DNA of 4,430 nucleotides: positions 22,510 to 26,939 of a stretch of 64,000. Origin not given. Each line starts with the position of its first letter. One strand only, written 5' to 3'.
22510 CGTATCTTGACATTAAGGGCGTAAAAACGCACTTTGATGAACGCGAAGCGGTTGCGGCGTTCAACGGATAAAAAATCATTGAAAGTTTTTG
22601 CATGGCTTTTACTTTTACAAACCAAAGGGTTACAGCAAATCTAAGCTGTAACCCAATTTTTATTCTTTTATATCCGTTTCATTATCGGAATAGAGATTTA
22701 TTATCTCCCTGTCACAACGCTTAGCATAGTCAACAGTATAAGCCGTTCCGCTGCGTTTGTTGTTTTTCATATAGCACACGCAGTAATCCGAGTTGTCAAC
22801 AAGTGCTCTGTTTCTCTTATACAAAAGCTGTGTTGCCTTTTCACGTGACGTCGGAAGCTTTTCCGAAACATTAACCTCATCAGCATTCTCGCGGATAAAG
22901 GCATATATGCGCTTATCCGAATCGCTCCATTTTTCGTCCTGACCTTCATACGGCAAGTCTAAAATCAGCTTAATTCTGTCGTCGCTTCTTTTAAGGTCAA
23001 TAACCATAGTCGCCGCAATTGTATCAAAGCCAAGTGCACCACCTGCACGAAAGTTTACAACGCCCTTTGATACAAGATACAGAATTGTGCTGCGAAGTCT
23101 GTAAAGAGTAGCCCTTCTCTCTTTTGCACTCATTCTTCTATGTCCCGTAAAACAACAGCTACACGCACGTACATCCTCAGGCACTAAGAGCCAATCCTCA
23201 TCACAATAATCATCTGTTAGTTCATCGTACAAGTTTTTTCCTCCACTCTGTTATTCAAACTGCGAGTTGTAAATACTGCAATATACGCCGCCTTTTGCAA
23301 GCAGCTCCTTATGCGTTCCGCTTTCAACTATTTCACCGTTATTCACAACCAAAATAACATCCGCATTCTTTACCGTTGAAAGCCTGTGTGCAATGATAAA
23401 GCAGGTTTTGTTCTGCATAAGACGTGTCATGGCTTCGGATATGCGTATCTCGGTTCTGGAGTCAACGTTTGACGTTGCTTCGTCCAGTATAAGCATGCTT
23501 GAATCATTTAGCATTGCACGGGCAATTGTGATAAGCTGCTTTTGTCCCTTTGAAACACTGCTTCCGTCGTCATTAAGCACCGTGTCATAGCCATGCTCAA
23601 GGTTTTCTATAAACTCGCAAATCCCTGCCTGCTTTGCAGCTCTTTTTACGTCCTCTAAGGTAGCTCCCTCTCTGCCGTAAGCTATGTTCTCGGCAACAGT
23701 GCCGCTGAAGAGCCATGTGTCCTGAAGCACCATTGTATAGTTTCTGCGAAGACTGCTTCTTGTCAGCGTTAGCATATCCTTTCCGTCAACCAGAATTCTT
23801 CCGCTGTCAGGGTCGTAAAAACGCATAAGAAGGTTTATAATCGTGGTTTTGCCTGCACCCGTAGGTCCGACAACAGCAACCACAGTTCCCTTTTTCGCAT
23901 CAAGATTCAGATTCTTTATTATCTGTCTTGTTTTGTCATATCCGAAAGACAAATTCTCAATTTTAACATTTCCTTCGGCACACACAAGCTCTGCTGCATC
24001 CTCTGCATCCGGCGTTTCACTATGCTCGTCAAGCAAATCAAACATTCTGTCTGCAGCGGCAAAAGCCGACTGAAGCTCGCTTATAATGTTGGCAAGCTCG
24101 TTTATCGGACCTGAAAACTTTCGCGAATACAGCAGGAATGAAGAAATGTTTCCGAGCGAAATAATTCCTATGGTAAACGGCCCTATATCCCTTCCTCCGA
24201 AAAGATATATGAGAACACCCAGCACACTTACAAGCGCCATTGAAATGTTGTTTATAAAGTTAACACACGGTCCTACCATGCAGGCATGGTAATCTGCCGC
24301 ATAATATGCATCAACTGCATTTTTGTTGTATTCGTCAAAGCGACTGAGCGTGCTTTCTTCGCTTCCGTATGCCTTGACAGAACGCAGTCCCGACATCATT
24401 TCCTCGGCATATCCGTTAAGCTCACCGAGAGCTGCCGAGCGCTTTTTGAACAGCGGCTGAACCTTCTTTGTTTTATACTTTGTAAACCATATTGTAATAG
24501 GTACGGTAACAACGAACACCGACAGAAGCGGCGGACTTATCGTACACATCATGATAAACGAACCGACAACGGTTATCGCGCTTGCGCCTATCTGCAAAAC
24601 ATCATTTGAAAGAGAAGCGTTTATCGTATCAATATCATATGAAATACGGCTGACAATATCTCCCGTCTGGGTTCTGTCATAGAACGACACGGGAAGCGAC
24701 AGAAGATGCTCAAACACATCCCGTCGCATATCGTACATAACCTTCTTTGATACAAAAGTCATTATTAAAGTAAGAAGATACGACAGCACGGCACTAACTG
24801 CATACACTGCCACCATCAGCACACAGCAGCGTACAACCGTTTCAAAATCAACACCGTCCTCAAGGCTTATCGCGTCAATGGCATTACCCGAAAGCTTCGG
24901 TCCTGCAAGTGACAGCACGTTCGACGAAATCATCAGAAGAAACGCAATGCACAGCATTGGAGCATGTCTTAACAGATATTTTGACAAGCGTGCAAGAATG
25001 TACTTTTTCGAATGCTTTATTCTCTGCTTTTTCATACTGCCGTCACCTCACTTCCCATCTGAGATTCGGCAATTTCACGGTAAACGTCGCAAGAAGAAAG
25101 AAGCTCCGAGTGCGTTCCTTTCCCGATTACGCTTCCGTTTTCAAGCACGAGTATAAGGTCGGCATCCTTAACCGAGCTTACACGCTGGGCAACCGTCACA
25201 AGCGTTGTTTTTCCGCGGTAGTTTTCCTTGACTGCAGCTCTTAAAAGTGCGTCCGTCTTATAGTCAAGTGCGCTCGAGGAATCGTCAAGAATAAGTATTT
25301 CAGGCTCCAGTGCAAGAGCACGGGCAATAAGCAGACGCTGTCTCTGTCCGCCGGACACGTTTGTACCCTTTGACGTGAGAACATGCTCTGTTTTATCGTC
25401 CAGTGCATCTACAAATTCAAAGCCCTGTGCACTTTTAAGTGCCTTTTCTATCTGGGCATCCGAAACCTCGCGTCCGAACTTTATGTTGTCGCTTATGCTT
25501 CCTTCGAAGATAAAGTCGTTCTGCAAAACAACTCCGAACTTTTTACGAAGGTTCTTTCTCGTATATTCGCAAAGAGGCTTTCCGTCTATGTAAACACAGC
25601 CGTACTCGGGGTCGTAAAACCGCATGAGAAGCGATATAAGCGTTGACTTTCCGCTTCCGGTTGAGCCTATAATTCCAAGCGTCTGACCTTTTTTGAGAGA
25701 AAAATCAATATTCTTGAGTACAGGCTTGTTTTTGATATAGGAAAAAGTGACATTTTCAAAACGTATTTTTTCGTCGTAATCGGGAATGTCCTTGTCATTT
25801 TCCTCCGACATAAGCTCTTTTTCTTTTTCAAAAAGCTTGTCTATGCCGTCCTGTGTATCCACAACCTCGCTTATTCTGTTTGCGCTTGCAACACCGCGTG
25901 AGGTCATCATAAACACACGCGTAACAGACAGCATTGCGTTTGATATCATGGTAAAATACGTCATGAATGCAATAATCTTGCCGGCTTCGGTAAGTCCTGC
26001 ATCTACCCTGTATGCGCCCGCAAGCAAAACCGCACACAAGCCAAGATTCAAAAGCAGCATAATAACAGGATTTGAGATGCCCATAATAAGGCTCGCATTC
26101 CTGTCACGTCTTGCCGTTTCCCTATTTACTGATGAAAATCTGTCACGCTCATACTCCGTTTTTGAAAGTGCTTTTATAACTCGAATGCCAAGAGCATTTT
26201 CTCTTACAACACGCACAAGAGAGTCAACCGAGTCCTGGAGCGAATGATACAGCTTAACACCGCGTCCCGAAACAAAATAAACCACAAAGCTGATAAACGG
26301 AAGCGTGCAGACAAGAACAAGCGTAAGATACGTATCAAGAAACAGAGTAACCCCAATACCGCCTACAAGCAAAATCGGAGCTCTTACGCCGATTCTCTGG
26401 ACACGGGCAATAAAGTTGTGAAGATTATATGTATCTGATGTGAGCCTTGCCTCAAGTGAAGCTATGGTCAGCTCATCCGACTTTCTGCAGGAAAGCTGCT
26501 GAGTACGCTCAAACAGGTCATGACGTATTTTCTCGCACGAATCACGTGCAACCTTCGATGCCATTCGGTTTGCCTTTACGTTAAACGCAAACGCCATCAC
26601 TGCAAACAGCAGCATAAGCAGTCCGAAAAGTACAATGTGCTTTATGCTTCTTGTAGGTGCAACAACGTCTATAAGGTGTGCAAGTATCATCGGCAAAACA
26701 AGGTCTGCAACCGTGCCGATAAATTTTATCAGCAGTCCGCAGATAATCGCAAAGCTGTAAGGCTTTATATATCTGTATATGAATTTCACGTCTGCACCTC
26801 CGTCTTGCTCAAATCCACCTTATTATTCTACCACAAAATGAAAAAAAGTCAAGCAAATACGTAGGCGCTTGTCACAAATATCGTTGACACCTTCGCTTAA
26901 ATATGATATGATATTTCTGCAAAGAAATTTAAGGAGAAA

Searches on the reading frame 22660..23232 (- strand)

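Call 25: search_protein_families(library=pfam, proteins=[window:22660-23232:-], max_evalue=0.00001)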
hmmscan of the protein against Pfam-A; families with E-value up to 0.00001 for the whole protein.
window:22660-23232:- (190 aa): 2 families
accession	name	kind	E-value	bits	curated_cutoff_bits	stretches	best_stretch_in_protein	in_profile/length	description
PF06908.16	YpsA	-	1.3e-17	64.7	27.7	1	44-174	26-153/168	YspA SLOG family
PF02481.21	DNA_processg_A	-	9.5e-06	25.4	29.6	0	30-181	51-188/212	DNA recombination-mediator protein A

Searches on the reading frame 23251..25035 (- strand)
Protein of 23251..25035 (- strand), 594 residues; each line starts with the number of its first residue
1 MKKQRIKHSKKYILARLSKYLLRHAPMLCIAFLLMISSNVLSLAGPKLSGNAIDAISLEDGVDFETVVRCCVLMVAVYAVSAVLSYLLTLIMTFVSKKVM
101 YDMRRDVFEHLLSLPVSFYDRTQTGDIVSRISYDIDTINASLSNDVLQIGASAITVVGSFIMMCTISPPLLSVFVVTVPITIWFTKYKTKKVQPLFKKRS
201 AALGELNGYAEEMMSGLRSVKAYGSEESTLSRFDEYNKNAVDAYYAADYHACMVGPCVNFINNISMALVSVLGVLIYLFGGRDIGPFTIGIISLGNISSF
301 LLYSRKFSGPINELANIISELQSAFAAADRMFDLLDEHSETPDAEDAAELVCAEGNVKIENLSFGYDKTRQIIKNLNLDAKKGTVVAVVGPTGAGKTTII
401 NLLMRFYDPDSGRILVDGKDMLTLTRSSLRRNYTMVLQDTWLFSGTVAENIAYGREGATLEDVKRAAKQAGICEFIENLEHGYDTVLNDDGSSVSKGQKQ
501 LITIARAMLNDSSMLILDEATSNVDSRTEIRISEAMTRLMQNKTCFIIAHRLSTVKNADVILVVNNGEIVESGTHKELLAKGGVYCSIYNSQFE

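Call 16: search_protein_families(library=pfam, proteins=[window:23251-25035:-], max_evalue=0.00001)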
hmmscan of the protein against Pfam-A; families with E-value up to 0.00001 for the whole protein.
window:23251-25035:- (594 aa): 3 families
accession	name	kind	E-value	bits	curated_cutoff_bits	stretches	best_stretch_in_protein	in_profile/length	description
PF00664.28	ABC_membrane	-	8.1e-52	177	28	1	28-289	1-262/274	ABC transporter transmembrane region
PF00005.33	ABC_tran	-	7.9e-32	111.2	25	1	374-522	2-137/137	ABC transporter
PF02463.25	SMC_N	-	3.1e-07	30.5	40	0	493-565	136-212/220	RecF/RecN/SMC N terminal domain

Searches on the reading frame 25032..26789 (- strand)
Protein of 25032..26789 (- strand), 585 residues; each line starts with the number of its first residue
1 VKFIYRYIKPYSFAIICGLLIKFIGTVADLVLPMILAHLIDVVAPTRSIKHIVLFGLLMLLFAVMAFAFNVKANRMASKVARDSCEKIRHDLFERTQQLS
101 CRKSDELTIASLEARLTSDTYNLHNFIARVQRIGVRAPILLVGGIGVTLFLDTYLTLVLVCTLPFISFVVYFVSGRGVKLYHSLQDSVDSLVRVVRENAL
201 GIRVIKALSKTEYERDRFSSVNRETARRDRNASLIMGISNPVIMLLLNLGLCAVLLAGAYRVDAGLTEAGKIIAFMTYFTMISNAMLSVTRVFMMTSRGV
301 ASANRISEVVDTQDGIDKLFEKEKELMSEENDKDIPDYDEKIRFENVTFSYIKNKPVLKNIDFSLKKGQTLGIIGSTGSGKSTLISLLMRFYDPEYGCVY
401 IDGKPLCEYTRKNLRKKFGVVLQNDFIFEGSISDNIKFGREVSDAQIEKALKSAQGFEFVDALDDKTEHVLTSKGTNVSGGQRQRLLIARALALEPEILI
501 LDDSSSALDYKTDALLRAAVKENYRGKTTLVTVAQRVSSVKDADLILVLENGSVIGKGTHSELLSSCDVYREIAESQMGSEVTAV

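Call 16: search_protein_families(library=pfam, proteins=[window:25032-26789:-], max_evalue=0.00001)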
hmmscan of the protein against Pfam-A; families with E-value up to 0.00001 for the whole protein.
window:25032-26789:- (585 aa): 2 families
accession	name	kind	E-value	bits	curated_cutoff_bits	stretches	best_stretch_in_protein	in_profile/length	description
PF00664.28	ABC_membrane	-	4.5e-41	141.8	28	1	15-286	1-274/274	ABC transporter transmembrane region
PF00005.33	ABC_tran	-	3.5e-31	109.1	25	1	358-504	1-135/137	ABC transporter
